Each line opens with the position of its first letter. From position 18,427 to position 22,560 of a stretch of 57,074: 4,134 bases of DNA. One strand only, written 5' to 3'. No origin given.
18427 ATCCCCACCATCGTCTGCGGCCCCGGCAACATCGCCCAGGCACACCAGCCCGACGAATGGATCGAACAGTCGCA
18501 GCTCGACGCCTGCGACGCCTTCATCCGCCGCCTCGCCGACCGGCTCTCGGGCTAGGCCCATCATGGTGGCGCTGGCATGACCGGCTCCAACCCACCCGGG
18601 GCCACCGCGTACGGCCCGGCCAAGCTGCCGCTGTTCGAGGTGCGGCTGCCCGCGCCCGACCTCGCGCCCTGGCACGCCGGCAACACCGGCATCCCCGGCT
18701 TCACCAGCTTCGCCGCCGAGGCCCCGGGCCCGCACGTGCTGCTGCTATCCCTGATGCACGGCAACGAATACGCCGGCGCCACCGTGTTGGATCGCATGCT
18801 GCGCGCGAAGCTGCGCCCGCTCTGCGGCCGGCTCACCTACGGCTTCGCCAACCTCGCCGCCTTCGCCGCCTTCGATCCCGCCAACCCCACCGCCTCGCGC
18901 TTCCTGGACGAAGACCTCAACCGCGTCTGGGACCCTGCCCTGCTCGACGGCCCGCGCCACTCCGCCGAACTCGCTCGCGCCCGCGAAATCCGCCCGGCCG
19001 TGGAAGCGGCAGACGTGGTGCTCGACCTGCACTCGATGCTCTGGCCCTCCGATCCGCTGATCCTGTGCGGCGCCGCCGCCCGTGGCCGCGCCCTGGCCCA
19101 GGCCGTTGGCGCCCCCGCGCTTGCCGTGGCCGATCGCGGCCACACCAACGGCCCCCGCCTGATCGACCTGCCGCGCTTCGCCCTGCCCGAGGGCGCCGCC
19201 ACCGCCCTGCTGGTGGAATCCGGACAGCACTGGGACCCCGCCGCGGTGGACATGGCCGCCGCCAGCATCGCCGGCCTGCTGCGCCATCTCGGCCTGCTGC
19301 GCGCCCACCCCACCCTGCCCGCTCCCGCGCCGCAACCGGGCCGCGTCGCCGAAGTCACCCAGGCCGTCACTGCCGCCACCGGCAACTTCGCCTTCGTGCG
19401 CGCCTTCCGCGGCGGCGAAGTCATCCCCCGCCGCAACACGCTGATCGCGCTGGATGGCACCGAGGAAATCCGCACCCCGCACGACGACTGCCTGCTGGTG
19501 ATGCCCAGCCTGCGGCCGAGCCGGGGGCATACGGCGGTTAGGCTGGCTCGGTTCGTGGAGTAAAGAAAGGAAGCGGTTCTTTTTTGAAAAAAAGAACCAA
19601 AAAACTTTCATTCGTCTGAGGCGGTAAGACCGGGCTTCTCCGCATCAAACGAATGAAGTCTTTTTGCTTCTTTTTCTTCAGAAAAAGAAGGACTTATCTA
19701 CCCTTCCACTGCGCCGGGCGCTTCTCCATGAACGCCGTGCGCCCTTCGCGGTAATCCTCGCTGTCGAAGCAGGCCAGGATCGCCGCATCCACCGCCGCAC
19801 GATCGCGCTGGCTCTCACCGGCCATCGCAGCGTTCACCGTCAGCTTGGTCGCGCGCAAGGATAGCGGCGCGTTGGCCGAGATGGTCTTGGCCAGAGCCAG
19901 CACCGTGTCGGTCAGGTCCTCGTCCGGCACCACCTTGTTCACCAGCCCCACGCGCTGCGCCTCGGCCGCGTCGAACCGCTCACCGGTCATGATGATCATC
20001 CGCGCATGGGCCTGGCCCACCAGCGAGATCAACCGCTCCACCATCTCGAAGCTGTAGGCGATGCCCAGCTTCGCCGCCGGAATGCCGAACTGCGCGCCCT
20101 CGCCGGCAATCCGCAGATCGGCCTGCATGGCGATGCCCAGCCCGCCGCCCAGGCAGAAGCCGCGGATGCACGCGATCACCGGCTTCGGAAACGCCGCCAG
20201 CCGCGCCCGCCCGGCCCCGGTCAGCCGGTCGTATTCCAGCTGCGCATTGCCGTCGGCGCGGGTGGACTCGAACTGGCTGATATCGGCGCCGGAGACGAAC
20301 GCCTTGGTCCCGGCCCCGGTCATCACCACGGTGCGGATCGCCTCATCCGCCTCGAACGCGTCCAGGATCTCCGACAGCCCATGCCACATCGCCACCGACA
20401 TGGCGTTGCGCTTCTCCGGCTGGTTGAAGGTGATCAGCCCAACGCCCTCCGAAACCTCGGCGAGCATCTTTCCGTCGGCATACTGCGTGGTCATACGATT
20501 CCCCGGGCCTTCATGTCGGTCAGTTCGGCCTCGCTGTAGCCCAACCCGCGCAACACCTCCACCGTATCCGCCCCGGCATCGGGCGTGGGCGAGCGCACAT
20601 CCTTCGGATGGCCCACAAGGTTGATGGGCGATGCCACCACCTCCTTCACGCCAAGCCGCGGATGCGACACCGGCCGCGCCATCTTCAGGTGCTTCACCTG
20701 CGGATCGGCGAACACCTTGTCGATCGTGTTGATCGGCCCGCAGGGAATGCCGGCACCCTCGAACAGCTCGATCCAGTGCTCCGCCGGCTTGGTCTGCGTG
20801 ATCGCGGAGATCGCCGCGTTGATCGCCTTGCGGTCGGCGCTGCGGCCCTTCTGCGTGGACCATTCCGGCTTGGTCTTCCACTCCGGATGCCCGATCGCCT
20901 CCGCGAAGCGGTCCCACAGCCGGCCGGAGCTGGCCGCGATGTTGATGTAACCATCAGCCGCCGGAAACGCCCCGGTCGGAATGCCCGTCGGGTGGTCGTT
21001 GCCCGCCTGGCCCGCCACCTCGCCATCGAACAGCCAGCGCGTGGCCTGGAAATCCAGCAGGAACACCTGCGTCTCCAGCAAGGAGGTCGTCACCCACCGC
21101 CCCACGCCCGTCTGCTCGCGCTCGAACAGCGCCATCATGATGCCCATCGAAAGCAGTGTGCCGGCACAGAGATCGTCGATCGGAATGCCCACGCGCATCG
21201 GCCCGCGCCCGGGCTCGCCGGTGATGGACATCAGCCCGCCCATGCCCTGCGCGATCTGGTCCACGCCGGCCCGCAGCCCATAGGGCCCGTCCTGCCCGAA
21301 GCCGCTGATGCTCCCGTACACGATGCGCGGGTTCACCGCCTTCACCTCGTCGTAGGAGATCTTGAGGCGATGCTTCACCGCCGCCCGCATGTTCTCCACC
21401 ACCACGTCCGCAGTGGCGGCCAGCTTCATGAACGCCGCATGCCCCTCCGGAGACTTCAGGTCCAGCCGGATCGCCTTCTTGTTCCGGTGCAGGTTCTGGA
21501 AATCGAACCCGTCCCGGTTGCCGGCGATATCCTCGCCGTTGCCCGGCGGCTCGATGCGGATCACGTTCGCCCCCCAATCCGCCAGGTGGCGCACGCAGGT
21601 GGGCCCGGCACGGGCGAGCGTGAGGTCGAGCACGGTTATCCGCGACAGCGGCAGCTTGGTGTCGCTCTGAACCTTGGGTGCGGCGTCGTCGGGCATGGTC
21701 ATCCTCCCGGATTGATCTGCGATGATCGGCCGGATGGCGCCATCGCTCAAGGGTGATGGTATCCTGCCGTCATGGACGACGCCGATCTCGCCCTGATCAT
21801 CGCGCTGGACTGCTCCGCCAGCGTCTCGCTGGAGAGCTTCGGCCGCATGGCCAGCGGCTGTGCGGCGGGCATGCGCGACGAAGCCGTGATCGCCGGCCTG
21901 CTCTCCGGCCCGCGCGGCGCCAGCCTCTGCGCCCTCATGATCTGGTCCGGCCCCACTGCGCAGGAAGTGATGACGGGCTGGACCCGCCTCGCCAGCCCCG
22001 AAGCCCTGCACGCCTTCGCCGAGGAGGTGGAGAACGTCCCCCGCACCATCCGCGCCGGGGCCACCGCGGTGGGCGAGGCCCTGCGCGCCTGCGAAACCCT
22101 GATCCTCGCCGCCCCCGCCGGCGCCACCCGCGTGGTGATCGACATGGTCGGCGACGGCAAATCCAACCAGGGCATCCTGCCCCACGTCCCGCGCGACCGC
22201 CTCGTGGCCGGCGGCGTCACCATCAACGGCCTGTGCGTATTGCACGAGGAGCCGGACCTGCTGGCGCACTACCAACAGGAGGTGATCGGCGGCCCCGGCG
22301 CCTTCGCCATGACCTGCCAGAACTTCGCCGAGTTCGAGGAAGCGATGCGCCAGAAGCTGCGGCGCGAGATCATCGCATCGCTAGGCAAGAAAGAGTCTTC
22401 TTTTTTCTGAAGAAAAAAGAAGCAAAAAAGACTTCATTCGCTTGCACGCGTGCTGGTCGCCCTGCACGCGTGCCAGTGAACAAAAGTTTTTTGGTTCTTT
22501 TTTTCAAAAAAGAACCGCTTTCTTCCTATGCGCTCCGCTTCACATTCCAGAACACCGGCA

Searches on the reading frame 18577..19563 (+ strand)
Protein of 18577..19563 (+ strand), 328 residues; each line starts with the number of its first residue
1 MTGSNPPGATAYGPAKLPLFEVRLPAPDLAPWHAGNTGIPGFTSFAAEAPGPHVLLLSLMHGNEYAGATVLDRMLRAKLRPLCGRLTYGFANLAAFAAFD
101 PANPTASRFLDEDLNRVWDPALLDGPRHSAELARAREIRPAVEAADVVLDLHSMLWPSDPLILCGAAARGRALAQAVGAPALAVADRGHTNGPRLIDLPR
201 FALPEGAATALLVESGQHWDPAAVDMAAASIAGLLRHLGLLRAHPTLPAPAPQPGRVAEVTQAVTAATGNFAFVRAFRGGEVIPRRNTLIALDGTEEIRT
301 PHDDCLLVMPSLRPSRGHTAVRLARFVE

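Call 65: search_protein_families(library=pfam, proteins=[window:18577-19563:+], max_evalue=0.001)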
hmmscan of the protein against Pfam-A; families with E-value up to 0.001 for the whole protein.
window:18577-19563:+ (328 aa): 1 family
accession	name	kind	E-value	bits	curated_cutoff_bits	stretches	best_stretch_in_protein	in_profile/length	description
PF24827.1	AstE_AspA_cat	-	3.2e-12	46.8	25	1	50-183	1-140/192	Succinylglutamate desuccinylase/Aspartoacylase catalytic domain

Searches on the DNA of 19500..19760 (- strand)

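Call 30: search_rna_families(source=window, start=19500, end=19760, threshold=evalue, max_evalue=10)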
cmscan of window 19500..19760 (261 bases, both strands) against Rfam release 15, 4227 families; matches with E-value up to 10: 21.
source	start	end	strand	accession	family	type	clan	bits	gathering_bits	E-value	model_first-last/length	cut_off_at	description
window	19589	19679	+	RF04343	Plastid-psbA-2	Cis-reg;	CL00153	32.2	55.8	0.00012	1-60/60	no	Plastid-psbA-2 3UTR RNA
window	19591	19688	+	RF01742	lactis-plasmid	Gene; sRNA;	-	29.9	70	0.004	1-106/106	no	lactis-plasmid RNA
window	19587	19673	-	RF04344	Plastid-psbA-3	Cis-reg;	CL00153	28.2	48.4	0.0021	1-57/57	no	Plastid-psbA-3 3UTR RNA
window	19579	19686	-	RF03785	mir-974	Gene; miRNA;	-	23.9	90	0.017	1-91/91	no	mir-974 microRNA precursor family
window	19592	19672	+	RF03940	MIR9563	Gene; miRNA;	-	23.5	90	0.023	1-127/127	no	MIR9563 microRNA precursor family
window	19559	19617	-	RF02412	snoR144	Gene; snRNA; snoRNA; HACA-box;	-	20.5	100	0.081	71-136/145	no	Small nucleolar RNA snoR144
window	19548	19716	-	RF02409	snoR125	Gene; snRNA; snoRNA; CD-box;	-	19.5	100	0.018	1-200/200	no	Small nucleolar RNA snoR125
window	19586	19676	+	RF03828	MIR831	Gene; miRNA;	-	18.6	100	0.14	1-181/181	no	MIR831 microRNA precursor family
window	19606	19694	-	RF03531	n00280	Gene; sRNA;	-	18.4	65.2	1.9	1-101/101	no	Clostridioides difficile sRNA included into helicase gene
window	19578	19629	+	RF00273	SNORD59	Gene; snRNA; snoRNA; CD-box;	CL00065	18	45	0.4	1-73/73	no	Small nucleolar RNA SNORD59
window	19557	19713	-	RF01911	MIR2118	Gene; miRNA;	-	17.8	85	0.32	1-170/170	no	MIR2118 microRNA precursor family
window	19584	19710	-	RF03530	bglG-cis-reg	Cis-reg;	-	17.2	80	0.93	1-137/137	no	cis-regulatory element of the bglG/LicT operon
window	19576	19631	+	RF00280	SNORD51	Gene; snRNA; snoRNA; CD-box;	CL00054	16.6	50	2.8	1-79/79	no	Small nucleolar RNA SNORD51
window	19604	19683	-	RF02418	Spd-sr07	Gene; sRNA;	-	15.7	55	5.3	1-63/63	no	Streptococcus sRNA Spd-sr07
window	19591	19673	-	RF00687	mir-136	Gene; miRNA;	-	14.9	64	3.3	1-82/82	no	mir-136 microRNA precursor family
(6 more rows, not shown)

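Call 36: search_dna_similar(query=window:19562-19704:-, collection=plasmids, mode=distant, max_rows=40, max_evalue=0.001)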
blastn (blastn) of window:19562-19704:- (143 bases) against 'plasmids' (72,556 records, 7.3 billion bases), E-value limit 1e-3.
Records with a match: 5; places in all: 5; records where one place covers at least 80% of the query: 2.
Best place of each record, by identity: 95-99% 1; 90-95% 2; 60-80% 2.
By first word of the organism name: Pseudoroseomonas 2; Bacteroides 1; Parabacteroides 1; Enterococcus 1.
By predicted mobility (MOB-suite, as given by PLSDB): non-mobilizable 5.
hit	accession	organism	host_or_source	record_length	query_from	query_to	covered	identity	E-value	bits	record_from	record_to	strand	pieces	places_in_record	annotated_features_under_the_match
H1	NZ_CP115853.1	Pseudoroseomonas cervicalis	-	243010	15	141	89%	77.9%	2e-18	100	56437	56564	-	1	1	NAD(P)-dependent oxidoreductase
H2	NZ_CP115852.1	Pseudoroseomonas cervicalis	-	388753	15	129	80%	75.8%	5e-12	77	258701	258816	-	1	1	none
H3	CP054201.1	Bacteroides uniformis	Homo sapiens,whole organism,feces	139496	97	133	26%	91.9%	7e-4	51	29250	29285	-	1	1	record has no annotation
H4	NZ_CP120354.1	Parabacteroides distasonis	Wei Dai,tissue sample,feces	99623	97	133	26%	91.9%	7e-4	51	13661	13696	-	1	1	none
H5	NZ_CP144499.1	Enterococcus cecorum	Gallus gallus,cell culture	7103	96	125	21%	96.7%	7e-4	51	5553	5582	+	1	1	none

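Call 37: get_annotated_region(hit=H1, flank=20000)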
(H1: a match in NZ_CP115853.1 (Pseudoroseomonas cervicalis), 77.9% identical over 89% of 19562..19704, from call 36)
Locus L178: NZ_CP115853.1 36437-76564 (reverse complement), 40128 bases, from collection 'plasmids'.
description: Pseudoroseomonas cervicalis strain PL22-11A plasmid pL11-B, complete sequence
organism: Pseudoroseomonas cervicalis (NCBI taxid 204525)
taxonomy: Bacteria; Pseudomonadota; Alphaproteobacteria; Rhodospirillales; Acetobacteraceae; Pseudoroseomonas; Pseudoroseomonas cervicalis
host: -; source: -; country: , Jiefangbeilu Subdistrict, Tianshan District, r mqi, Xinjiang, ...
typing (MOB-suite, as given by PLSDB): non-mobilizable
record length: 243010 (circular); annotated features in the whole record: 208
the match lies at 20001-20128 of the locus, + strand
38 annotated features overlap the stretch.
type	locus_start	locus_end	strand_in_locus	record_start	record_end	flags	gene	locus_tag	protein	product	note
CDS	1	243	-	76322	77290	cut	-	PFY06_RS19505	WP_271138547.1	tripartite tricarboxylate transporter substrate binding protein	-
CDS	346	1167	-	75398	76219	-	-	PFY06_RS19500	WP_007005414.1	aspartate dehydrogenase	-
CDS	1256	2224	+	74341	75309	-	-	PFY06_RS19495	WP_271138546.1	LysR substrate-binding domain-containing protein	-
CDS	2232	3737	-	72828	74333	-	-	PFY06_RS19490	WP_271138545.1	DASS family sodium-coupled anion symporter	GO:0006820 - monoatomic anion transport [Evidence IEA]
CDS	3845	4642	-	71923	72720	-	-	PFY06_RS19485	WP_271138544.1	dipeptide/oligopeptide/nickel ABC transporter ATP-binding protein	-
CDS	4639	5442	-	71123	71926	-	-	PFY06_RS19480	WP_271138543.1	ATP-binding cassette domain-containing protein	-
CDS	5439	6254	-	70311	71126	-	nikC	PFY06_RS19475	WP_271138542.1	nickel ABC transporter permease subunit NikC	GO:0055085 - transmembrane transport [Evidence IEA]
CDS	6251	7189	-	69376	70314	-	nikB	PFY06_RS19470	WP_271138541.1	nickel ABC transporter permease subunit NikB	-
CDS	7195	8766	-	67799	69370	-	nikA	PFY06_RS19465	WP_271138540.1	nickel ABC transporter substrate-binding protein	GO:0015675 - nickel cation transport [Evidence IEA]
CDS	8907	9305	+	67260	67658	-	msrB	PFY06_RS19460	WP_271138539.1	peptide-methionine (R)-S-oxide reductase MsrB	GO:0030091 - protein repair [Evidence IEA]; GO:0006979 - response to oxidative stress [Evidence IEA]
CDS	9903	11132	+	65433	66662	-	-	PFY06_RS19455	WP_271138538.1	ABC transporter substrate-binding protein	-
CDS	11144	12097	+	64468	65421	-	-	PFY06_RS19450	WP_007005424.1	branched-chain amino acid ABC transporter permease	GO:0015803 - branched-chain amino acid transport [Evidence IEA]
CDS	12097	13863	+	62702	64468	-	-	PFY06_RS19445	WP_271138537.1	branched-chain amino acid ABC transporter ATP-binding protein/permease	-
CDS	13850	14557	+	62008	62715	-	-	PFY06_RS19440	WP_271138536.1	ABC transporter ATP-binding protein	-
CDS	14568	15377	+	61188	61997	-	-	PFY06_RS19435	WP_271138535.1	N-acyl homoserine lactonase family protein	-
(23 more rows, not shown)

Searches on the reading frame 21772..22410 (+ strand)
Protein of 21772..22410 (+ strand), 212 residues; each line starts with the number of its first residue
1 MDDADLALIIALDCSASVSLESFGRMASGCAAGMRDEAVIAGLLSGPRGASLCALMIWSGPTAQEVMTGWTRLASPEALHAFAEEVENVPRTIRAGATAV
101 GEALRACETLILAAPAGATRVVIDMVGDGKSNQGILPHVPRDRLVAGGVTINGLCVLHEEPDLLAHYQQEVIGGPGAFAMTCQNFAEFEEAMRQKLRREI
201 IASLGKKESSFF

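Call 51: find_homologous_proteins(query=window:21772-22410:+, max_evalue=1e-20)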
Query window:21772-22410:+ (212 aa): 1526 proteins with E <= 1e-20 among 5036 candidates; the best 120 are listed.
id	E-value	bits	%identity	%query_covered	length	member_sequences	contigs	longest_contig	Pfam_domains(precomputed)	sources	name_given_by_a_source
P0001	3.7e-128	443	96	100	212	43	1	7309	PF06707.18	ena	-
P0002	7.0e-118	409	90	100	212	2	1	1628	PF06707.18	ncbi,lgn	-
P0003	3.2e-117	407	90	100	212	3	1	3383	PF06707.18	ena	-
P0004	1.3e-116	405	88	100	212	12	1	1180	PF06707.18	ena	-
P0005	2.9e-113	394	89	96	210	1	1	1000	PF06707.18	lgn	-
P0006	2.9e-112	391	88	96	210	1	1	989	PF06707.18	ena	-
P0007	2.9e-112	391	88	96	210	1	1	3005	PF06707.18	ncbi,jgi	jgi:hypothetical protein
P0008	3.0e-112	391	87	98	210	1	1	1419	PF06707.18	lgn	-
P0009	3.3e-112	391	88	96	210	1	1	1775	PF06707.18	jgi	jgi:hypothetical protein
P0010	1.7e-111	389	87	96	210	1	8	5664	PF06707.18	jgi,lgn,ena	jgi:hypothetical protein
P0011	1.7e-111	389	87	96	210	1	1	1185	PF06707.18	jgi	jgi:hypothetical protein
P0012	8.6e-111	386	88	96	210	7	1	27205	PF06707.18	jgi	jgi:hypothetical protein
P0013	2.1e-110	385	89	96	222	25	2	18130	PF06707.18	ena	-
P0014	2.4e-110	385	87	96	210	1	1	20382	PF06707.18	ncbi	-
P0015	1.6e-109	382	86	98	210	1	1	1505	PF06707.18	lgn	-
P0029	1.4e-104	366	82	100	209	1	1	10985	PF06707.18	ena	-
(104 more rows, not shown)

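Call 53: find_encoding_contigs(protein=P0012, flank=2500, max_places=2)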
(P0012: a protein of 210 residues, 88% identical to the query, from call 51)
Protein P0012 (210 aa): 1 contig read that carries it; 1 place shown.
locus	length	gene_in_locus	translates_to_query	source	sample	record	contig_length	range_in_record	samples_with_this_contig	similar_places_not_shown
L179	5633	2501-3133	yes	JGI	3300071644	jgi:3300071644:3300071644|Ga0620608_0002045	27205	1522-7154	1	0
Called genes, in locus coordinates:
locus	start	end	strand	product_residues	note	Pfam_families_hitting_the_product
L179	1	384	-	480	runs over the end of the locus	-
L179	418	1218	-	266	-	PF00378:ECH_1, PF16113:ECH_2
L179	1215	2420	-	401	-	PF02515:CoA_transf_3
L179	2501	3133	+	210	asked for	PF06707:DUF1194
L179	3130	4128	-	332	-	PF04055:Radical_SAM, PF06463:Mob_synth_C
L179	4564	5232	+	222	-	PF10090:HPTransfase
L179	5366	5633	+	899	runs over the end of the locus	PF01627:Hpt, PF02895:H-kinase_dim, PF02518:HATPase_c, PF01584:CheW, PF00072:Response_reg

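Call 54: find_encoding_contigs(protein=P0029, flank=2500, max_places=2)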
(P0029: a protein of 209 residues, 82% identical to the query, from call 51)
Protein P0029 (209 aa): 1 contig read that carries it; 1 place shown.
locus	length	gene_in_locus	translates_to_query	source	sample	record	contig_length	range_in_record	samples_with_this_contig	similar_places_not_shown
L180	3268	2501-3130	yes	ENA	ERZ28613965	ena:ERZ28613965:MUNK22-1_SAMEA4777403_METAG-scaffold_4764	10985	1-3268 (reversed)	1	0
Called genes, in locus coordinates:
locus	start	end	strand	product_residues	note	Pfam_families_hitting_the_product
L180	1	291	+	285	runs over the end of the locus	PF00800:PDT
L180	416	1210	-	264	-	PF00378:ECH_1, PF16113:ECH_2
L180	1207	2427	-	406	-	PF02515:CoA_transf_3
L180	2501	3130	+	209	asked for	PF06707:DUF1194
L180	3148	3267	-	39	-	?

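Call 55: find_encoding_contigs(protein=P0014, flank=2500, max_places=2)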
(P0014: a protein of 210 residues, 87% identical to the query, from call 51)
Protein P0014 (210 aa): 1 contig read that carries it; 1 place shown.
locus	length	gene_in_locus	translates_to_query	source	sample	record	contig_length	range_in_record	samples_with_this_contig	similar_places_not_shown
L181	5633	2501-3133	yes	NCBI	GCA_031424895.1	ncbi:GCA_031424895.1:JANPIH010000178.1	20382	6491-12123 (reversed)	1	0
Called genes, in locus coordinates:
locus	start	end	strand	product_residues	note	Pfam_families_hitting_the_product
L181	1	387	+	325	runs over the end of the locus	PF24827:AstE_AspA_cat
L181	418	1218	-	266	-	PF00378:ECH_1, PF16113:ECH_2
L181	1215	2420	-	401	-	PF02515:CoA_transf_3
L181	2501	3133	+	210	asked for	PF06707:DUF1194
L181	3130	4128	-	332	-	PF04055:Radical_SAM, PF06463:Mob_synth_C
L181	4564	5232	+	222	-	PF10090:HPTransfase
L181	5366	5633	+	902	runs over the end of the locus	PF01627:Hpt, PF02895:H-kinase_dim, PF02518:HATPase_c, PF01584:CheW, PF00072:Response_reg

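Call 57: find_encoding_contigs(protein=P0008, flank=1500, max_places=2)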
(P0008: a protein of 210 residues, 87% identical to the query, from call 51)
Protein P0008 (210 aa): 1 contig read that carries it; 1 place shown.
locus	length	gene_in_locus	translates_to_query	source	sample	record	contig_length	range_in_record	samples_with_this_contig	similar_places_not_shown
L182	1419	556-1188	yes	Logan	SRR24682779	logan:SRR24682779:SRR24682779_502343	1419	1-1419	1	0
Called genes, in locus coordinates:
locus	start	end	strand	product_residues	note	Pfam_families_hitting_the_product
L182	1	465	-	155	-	?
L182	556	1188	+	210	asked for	PF06707:DUF1194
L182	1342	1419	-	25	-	?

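Call 58: find_encoding_contigs(protein=P0015, flank=1500, max_places=2)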
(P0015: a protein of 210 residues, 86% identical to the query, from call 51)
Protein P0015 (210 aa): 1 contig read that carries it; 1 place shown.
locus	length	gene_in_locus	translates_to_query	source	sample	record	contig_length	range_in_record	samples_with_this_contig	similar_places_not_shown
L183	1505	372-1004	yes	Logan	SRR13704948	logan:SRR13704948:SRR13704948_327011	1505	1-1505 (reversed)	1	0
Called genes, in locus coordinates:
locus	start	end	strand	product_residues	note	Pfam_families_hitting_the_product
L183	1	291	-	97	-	?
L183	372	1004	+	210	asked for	PF06707:DUF1194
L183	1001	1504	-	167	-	?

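Call 59: find_encoding_contigs(protein=P0004, flank=1500, max_places=2)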
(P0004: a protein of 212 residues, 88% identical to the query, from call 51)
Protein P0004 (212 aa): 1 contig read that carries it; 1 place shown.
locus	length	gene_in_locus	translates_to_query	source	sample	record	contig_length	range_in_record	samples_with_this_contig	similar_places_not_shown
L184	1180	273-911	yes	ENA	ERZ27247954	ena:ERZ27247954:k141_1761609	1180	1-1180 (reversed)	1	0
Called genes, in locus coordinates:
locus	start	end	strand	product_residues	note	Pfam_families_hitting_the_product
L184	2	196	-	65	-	?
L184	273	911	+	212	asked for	PF06707:DUF1194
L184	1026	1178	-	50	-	?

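Call 63: find_encoding_contigs(protein=P0001, flank=6000, max_places=3)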
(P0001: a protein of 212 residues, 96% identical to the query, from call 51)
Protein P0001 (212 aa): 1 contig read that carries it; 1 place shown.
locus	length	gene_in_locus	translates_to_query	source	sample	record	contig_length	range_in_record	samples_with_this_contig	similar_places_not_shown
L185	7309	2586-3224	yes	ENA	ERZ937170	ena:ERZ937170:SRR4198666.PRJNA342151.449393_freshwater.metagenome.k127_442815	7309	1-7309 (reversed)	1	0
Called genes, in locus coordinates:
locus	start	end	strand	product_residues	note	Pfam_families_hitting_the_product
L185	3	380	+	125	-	?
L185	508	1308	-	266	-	PF00378:ECH_1, PF16113:ECH_2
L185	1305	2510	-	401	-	PF02515:CoA_transf_3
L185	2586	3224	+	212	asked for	PF06707:DUF1194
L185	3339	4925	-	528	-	PF00496:SBP_bac_5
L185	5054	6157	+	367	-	PF01266:DAO, PF13450:NAD_binding_8 (weak)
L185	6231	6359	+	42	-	-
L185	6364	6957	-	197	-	PF21176:RecR_HhH, PF02132:RecR_ZnF (weak), PF13662:Toprim_4, PF21175:RecR_C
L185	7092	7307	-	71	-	?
